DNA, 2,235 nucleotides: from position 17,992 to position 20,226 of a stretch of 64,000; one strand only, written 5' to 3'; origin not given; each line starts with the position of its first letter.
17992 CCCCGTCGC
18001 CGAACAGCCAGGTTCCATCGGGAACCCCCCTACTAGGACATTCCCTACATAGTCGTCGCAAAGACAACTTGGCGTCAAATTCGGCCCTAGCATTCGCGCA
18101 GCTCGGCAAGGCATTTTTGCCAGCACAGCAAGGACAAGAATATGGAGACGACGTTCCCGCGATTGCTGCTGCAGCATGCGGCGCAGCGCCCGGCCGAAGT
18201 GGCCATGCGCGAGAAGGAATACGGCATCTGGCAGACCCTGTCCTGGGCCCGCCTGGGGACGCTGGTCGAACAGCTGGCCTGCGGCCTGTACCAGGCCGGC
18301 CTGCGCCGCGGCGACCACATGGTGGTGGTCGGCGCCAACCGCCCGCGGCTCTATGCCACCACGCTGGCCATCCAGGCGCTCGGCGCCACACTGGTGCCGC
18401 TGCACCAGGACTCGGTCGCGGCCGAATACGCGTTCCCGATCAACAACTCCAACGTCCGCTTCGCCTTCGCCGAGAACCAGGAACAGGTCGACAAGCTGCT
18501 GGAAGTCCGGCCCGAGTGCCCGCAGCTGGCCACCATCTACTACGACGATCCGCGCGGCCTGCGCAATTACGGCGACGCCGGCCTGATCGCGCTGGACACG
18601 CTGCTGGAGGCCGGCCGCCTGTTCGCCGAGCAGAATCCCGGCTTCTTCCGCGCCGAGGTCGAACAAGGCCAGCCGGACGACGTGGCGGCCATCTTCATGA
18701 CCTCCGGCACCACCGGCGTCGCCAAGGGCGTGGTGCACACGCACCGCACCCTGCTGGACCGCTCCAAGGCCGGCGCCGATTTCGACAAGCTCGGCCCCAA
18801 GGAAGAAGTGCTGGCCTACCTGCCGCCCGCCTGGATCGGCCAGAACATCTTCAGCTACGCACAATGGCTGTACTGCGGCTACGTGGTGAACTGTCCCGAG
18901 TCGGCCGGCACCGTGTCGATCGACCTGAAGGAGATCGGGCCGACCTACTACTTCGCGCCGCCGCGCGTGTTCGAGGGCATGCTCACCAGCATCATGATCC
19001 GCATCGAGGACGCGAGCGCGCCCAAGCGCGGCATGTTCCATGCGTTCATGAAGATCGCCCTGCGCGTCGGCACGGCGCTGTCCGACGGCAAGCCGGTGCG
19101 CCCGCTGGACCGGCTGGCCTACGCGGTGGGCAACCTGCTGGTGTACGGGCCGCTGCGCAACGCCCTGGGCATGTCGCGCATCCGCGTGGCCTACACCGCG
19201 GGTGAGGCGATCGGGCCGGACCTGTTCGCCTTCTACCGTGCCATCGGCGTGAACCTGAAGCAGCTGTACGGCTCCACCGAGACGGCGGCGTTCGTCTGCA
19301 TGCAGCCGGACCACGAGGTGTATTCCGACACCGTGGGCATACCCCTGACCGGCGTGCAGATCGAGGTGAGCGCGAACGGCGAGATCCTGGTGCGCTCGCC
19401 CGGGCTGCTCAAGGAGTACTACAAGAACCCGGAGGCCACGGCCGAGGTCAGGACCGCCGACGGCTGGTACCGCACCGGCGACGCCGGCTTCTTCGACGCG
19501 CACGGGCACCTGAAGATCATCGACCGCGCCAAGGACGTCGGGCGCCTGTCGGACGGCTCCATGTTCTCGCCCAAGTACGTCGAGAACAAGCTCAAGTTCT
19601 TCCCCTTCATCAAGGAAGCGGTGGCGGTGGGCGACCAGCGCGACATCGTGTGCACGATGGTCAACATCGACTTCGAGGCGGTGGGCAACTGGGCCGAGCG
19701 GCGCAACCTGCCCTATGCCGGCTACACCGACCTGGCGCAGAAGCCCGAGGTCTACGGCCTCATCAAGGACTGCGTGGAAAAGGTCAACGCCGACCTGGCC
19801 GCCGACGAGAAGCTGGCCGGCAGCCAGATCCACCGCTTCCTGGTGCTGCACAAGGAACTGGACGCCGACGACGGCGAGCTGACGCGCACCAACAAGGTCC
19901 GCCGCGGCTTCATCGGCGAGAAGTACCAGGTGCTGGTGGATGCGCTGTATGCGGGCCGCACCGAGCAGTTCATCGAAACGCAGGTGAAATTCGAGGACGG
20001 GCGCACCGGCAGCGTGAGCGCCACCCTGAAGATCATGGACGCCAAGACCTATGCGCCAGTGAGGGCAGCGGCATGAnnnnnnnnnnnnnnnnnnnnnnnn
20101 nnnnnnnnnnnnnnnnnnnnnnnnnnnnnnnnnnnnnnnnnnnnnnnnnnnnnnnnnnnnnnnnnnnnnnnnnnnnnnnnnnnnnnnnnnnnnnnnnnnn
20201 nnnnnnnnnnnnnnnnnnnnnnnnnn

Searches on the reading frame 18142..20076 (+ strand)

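Call 75: search_protein_families(library=pfam, proteins=[window:18142-20076:+], max_evalue=0.00001)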
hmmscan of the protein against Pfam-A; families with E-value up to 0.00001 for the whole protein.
window:18142-20076:+ (644 aa): 1 family
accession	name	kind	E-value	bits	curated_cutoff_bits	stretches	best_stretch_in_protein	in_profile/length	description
PF00501.34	AMP-binding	-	3.2e-59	201.1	29.9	1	11-427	3-384/384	AMP-binding enzyme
